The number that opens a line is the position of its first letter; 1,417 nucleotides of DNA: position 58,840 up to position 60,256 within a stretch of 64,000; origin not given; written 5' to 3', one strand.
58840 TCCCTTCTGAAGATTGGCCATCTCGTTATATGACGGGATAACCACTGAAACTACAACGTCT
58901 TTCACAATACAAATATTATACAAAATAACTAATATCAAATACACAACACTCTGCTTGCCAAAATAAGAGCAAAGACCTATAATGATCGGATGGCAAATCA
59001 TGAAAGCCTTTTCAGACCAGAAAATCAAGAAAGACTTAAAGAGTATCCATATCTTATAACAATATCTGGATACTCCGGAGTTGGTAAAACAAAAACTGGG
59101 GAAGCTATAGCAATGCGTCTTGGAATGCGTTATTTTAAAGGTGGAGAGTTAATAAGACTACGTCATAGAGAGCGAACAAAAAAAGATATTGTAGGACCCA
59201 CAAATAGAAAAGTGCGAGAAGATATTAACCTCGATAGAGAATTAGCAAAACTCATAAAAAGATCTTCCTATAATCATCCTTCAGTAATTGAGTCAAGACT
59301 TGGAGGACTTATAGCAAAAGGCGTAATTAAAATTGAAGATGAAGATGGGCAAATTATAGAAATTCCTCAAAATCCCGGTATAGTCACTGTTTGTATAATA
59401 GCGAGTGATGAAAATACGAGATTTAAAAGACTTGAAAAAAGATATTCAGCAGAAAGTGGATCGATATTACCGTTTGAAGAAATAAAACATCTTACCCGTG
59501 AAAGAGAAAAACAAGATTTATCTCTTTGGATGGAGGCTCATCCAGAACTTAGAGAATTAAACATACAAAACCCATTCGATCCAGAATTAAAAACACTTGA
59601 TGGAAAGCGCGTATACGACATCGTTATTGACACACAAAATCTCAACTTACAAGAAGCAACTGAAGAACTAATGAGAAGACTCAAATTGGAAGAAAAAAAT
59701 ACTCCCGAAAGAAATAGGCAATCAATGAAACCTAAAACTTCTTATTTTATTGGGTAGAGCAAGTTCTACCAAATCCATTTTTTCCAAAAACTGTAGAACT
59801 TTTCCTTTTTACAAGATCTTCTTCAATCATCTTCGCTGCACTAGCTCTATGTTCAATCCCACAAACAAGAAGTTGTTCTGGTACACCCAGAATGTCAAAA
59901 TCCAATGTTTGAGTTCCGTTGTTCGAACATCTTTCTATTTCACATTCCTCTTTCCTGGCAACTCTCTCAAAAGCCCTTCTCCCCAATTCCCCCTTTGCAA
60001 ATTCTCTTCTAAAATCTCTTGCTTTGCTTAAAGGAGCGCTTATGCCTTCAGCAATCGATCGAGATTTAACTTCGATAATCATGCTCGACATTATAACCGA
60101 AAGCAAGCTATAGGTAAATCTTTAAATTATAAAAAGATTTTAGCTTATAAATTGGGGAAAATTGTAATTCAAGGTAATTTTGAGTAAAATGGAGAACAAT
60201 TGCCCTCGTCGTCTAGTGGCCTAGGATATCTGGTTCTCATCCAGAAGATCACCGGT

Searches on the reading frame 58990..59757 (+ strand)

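Call 11: search_protein_families(library=pfam, proteins=[window:58990-59757:+], max_evalue=0.001)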
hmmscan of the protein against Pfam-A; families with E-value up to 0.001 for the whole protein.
window:58990-59757:+ (255 aa): 3 families
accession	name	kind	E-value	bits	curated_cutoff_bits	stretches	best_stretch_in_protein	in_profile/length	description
PF13238.12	AAA_18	-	9.1e-10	39.5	29.4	1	23-153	1-113/128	AAA domain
PF13207.12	AAA_17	-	8.4e-06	26.5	27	1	27-153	2-123/136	AAA domain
PF13189.12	Cytidylate_kin2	-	0.00028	21.5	28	0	23-68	2-47/176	Cytidylate kinase-like family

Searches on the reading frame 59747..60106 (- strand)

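Call 11: search_protein_families(library=pfam, proteins=[window:59747-60106:-], max_evalue=0.001)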
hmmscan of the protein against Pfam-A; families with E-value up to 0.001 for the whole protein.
window:59747-60106:- (119 aa): 0 families

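Call 65: search_protein_families(library=pfam, proteins=[window:59747-60106:-], max_evalue=1)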
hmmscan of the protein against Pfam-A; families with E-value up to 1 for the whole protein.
window:59747-60106:- (119 aa): 1 family
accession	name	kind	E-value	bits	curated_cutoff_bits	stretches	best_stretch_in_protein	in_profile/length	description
PF15563.11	Imm19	-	0.02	15.1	25.3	1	18-98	140-221/231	Immunity protein 19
